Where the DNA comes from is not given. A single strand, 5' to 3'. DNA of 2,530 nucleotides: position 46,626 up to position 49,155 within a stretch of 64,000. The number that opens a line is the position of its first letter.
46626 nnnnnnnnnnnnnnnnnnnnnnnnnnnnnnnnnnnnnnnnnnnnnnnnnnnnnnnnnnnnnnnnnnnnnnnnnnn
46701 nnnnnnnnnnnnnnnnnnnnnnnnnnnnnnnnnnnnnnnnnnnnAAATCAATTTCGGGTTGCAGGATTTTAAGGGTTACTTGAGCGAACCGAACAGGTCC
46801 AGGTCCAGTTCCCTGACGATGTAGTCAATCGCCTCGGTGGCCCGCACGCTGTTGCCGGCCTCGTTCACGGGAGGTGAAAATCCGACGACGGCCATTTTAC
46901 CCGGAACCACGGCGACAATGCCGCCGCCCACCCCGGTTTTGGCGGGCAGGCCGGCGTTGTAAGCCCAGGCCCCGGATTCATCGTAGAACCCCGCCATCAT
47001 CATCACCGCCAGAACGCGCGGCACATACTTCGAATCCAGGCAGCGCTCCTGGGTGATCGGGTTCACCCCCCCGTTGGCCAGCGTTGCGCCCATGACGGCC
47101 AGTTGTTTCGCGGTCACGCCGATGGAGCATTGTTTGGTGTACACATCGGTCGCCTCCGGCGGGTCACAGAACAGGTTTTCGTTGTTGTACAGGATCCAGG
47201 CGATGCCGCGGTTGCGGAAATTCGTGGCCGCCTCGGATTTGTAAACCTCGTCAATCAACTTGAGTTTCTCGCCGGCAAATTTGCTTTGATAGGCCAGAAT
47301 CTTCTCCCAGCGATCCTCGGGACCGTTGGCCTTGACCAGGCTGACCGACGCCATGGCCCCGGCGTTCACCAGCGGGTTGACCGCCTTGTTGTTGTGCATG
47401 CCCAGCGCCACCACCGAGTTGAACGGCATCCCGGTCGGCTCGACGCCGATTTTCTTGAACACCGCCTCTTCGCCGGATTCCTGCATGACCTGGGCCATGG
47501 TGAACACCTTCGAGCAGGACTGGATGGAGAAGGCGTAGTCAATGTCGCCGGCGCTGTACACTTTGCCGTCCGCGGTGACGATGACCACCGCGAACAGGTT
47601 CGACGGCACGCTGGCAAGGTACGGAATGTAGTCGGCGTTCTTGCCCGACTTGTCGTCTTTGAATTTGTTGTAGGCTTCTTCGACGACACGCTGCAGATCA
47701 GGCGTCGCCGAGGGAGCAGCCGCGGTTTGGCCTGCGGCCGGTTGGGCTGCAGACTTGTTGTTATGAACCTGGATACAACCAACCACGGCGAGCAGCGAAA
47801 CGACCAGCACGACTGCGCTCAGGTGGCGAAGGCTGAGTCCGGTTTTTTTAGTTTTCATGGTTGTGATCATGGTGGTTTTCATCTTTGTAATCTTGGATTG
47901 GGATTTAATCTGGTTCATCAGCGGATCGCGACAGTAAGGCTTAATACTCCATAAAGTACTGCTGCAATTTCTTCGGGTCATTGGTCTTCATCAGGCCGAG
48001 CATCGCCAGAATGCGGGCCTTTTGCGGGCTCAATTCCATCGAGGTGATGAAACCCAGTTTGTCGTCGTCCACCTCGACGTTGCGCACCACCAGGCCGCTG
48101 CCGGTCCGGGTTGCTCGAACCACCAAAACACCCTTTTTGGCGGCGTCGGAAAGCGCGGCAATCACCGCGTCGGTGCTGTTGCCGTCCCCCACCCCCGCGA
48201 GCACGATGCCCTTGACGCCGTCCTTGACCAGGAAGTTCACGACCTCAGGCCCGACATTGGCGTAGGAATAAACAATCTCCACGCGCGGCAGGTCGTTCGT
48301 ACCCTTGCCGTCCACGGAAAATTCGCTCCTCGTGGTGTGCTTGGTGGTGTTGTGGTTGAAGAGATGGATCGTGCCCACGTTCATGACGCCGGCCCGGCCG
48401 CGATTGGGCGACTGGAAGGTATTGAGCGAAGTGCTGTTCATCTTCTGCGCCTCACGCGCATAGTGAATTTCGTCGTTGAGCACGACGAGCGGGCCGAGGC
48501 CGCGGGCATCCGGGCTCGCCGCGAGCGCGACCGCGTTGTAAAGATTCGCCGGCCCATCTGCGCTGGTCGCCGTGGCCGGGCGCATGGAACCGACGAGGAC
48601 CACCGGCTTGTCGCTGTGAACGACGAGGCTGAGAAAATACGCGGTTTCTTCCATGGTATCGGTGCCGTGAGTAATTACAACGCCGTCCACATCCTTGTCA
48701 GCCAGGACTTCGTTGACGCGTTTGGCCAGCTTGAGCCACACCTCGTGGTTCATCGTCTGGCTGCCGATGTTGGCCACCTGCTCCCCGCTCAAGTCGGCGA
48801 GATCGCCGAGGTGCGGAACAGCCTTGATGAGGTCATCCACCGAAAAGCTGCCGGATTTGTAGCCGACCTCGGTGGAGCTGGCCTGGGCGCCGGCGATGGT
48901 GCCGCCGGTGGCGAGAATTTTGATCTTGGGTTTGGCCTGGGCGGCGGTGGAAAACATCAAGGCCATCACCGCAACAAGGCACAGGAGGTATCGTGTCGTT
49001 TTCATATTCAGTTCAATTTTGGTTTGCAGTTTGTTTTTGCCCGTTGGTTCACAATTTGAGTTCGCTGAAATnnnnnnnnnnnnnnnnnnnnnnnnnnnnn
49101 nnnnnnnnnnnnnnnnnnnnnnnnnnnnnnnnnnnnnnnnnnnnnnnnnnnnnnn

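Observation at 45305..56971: Three-compartment amino-acid deamidation, antiport and decarboxylation supercluster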

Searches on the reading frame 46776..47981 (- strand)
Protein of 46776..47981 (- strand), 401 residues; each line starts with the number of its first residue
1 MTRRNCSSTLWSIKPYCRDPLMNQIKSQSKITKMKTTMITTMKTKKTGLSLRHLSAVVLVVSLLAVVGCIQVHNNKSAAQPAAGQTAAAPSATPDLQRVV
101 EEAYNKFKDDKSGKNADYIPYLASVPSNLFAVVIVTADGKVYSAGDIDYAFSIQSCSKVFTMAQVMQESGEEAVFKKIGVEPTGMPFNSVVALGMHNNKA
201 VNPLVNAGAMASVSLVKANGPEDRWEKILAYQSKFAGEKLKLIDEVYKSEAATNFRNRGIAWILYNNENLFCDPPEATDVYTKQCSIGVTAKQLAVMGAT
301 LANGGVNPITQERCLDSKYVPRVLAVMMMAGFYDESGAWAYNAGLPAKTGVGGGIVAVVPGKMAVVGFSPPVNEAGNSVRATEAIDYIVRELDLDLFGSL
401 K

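Call 3: search_protein_families(library=pfam, proteins=[window:46776-47981:-])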
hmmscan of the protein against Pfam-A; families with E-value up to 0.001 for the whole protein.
window:46776-47981:- (401 aa): 1 family
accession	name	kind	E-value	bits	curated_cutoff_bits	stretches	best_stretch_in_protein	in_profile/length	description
PF04960.20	Glutaminase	-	3.5e-108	361.6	27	1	113-397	1-286/286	Glutaminase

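Call 4: search_protein_families(library=ncbifam, proteins=[window:46776-47981:-])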
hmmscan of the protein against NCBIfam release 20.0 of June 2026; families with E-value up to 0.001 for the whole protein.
window:46776-47981:- (401 aa): 6 families
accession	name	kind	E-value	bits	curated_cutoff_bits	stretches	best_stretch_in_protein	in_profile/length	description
NF009020.0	PRK12356.1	equivalog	2.3e-147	489.9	395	1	94-399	8-313/319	glutaminase A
TIGR03814.1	Gln_ase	equivalog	7.8e-109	363.4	255.4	1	96-397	1-300/300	glutaminase A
NF002134.0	PRK00971.1-4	equivalog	1.2e-92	310.9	557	1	99-397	8-307/429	glutaminase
NF002133.0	PRK00971.1-2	equivalog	5e-83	278.8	368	1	95-396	3-304/305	glutaminase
NF009021.0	PRK12357.1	equivalog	3.8e-67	226.8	470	1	101-397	18-326/326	glutaminase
NF002132.0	PRK00971.1-1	equivalog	6.5e-64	215.9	381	1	112-396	23-307/308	glutaminase B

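Call 65: search_solved_structures(query=window:46776-47882:-, max_evalue=1e-20)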
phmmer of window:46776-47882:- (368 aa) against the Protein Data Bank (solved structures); distinct sequences matched with E-value up to 1e-20: 29.
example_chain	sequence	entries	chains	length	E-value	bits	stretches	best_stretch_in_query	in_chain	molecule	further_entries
1u60_A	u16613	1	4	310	1.1e-106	360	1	62-364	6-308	Probable glutaminase ybaS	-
2pby_A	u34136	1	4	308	7e-58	199.5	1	62-364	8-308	Glutaminase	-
3agd_A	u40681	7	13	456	7.4e-56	192.8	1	79-358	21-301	Salt-tolerant glutaminase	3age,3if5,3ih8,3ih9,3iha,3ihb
5jyo_D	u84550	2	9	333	7e-55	189.6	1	65-349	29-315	Glutaminase kidney isoform, mitochondrial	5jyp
3vp4_A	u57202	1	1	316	9e-55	189.3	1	66-349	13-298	Glutaminase kidney isoform, mitochondrial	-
3czd_A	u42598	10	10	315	9.6e-55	189.2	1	67-349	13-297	Glutaminase kidney isoform | Glutaminase kidney isoform, mitochondrial | Glutaminase kidney isoform, mitochondrial 65 kDa chain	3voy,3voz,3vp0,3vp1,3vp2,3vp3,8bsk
4o7d_A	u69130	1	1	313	9.7e-55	189.2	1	67-349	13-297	Glutaminase kidney isoform, mitochondrial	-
5d3o_A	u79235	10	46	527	9.8e-55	189.1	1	66-349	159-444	Glutaminase kidney isoform, mitochondrial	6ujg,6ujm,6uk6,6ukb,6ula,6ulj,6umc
5i94_A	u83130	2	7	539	1e-54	189.1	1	66-349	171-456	Glutaminase kidney isoform, mitochondrial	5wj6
5wj6_B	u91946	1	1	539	1e-54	189.1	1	66-349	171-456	Glutaminase kidney isoform, mitochondrial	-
5w2j_A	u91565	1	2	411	2.8e-54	187.7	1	66-349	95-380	Glutaminase kidney isoform, mitochondrial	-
7rgg_A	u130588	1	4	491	2.9e-54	187.6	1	66-349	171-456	Glutaminase kidney isoform, mitochondrial 68 kDa chain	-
8ima_A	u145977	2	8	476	3e-54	187.6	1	66-349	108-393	Glutaminase kidney isoform, mitochondrial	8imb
8bsl_A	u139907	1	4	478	3e-54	187.5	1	66-349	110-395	Glutaminase kidney isoform, mitochondrial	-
6ul9_A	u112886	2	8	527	3.5e-54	187.3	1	66-349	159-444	Glutaminase kidney isoform, mitochondrial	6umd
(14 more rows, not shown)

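Call 67: find_related_loci(query=window:46776-47882:-, collection=metagenome_contigs, flank=10000)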
Query window:46776-47882:- (368 aa) in metagenome_contigs; peptide patterns used: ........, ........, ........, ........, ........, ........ (x = any residue, [..] = any of these).
261 stretches matched a pattern; 98 encode a relative of the query (tblastn E <= 1e-3); the best 80 are kept; 80 distinct loci.
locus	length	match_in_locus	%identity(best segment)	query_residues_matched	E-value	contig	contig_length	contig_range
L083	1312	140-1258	87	1-368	0e+0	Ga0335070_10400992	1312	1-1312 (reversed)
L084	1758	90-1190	84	9-368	0e+0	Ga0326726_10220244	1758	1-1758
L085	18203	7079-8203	82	1-368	0e+0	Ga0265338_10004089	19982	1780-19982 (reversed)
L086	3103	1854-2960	82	6-368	0e+0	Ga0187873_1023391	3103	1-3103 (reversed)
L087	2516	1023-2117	82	9-368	0e+0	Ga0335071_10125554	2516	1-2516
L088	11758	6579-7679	83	6-368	0e+0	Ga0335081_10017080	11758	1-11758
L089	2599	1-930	91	59-368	0e+0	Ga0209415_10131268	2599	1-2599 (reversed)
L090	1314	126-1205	82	9-368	0e+0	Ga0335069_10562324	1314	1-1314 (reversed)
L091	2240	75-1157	79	8-368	0e+0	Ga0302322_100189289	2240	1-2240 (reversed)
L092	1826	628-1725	75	9-368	0e+0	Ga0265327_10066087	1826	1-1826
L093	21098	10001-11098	76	3-368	2e-179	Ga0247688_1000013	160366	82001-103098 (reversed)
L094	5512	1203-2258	77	7-368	0e+0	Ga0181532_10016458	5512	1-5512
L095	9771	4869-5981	76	9-368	8e-178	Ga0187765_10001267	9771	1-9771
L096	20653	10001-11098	75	3-368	2e-177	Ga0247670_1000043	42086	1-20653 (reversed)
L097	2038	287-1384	75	9-368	0e+0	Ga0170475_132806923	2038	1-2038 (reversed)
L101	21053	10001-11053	73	21-368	2e-173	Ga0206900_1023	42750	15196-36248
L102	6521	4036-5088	75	9-368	1e-174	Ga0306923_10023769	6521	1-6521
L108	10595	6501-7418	78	63-368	1e-157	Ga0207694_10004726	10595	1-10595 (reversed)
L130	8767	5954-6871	72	63-368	8e-139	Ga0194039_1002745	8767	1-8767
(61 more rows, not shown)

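Call 70: search_protein_families(library=ncbifam, proteins=[L085:1085-2470:+, L101:4062-5456:+, L108:3730-5151:+, L130:3654-5051:+, L102:44-1165:+], max_evalue=1e-20)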
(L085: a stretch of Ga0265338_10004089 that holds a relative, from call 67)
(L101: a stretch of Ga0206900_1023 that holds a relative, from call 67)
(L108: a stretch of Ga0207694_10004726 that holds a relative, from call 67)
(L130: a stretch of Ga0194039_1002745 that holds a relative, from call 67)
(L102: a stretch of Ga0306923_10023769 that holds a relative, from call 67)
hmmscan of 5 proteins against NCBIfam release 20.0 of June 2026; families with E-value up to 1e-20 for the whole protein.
L085:1085-2470:+ (461 aa): 2 families
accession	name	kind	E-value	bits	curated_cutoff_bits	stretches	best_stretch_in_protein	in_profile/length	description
TIGR01788.1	Glu-decarb-GAD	equivalog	3.7e-161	536.6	380.4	1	28-440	16-430/431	glutamate decarboxylase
TIGR03812.1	tyr_de_CO2_Arch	equivalog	2.3e-47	161.6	299.4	1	63-433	30-372/375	tyrosine decarboxylase MfnA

L101:4062-5456:+ (464 aa): 2 families
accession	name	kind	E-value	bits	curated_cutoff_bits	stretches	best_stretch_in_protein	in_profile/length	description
TIGR01788.1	Glu-decarb-GAD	equivalog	4.1e-161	536.5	380.4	1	28-440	16-430/431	glutamate decarboxylase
TIGR03812.1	tyr_de_CO2_Arch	equivalog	1.8e-47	162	299.4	1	66-433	33-372/375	tyrosine decarboxylase MfnA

L108:3730-5151:+ (473 aa): 2 families
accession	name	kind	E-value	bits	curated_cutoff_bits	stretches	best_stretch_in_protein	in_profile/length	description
TIGR01788.1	Glu-decarb-GAD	equivalog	4.6e-157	523.1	380.4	1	39-451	16-430/431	glutamate decarboxylase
TIGR03812.1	tyr_de_CO2_Arch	equivalog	3.2e-47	161.2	299.4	1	73-444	29-372/375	tyrosine decarboxylase MfnA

L130:3654-5051:+ (465 aa): 2 families
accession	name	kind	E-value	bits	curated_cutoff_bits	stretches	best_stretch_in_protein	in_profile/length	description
TIGR01788.1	Glu-decarb-GAD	equivalog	2.3e-158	527.4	380.4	1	30-443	16-431/431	glutamate decarboxylase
TIGR03812.1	tyr_de_CO2_Arch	equivalog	3.5e-46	157.7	299.4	1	69-435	34-372/375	tyrosine decarboxylase MfnA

L102:44-1165:+ (373 aa): 5 families
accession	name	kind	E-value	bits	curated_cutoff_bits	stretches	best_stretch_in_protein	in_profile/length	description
NF008909.0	PRK12273.1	subfamily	2.8e-173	577.1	510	1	1-371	96-466/474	aspartate ammonia-lyase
TIGR00839.1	aspA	equivalog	1.2e-166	555.3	681.2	1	1-370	91-460/468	aspartate ammonia-lyase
NF011092.0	PRK14515.1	subfamily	7e-136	453.8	876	1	2-371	101-470/479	aspartate ammonia-lyase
TIGR00979.1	fumC_II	equivalog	1.3e-119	400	664.75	1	2-367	91-457/458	class II fumarate hydratase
NF009089.0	PRK12425.1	equivalog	2.4e-99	333.3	840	1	3-368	93-459/464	class II fumarate hydratase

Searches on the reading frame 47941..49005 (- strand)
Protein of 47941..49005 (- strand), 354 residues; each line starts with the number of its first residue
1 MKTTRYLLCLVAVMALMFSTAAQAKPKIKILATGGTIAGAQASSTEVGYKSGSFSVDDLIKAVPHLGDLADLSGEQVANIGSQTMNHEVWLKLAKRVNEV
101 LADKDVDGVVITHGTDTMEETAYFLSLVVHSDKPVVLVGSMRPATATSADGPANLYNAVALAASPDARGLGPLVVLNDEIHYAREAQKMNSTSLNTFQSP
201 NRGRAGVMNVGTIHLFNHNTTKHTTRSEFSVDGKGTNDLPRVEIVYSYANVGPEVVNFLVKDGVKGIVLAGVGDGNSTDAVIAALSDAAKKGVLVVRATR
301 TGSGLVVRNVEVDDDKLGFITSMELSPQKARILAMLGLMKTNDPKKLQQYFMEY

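Call 3: search_protein_families(library=pfam, proteins=[window:47941-49005:-])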
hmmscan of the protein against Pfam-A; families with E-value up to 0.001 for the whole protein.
window:47941-49005:- (354 aa): 2 families
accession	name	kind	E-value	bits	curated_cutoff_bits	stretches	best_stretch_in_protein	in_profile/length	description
PF00710.25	Asparaginase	-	1.4e-67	227.4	22.5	1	27-218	1-190/193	Asparaginase, N-terminal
PF17763.6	Asparaginase_C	-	3.3e-32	111.3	34.6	1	241-351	1-114/114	Glutaminase/Asparaginase C-terminal domain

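Call 4: search_protein_families(library=ncbifam, proteins=[window:47941-49005:-])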
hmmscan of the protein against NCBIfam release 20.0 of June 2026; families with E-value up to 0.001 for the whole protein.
window:47941-49005:- (354 aa): 6 families
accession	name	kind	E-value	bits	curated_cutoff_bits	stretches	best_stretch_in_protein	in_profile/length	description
TIGR00520.1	asnASE_II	subfamily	7e-131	436.3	314.3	1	13-354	11-352/352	type II asparaginase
NF008304.0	PRK11096.1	equivalog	3.5e-128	427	506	1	9-354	7-348/348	L-asparaginase 2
TIGR00519.1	asnASE_I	subfamily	1e-53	182.5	260.5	1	26-347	2-323/337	type I asparaginase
NF003217.0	PRK04183.1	equivalog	6.5e-49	166.7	310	1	22-351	72-403/420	Glu-tRNA(Gln) amidotransferase subunit GatD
TIGR02153.1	gatD_arch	equivalog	1.4e-46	159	324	1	22-349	59-389/405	Glu-tRNA(Gln) amidotransferase subunit GatD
NF006998.0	PRK09461.1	equivalog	6.3e-28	98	376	1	25-306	3-278/337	asparaginase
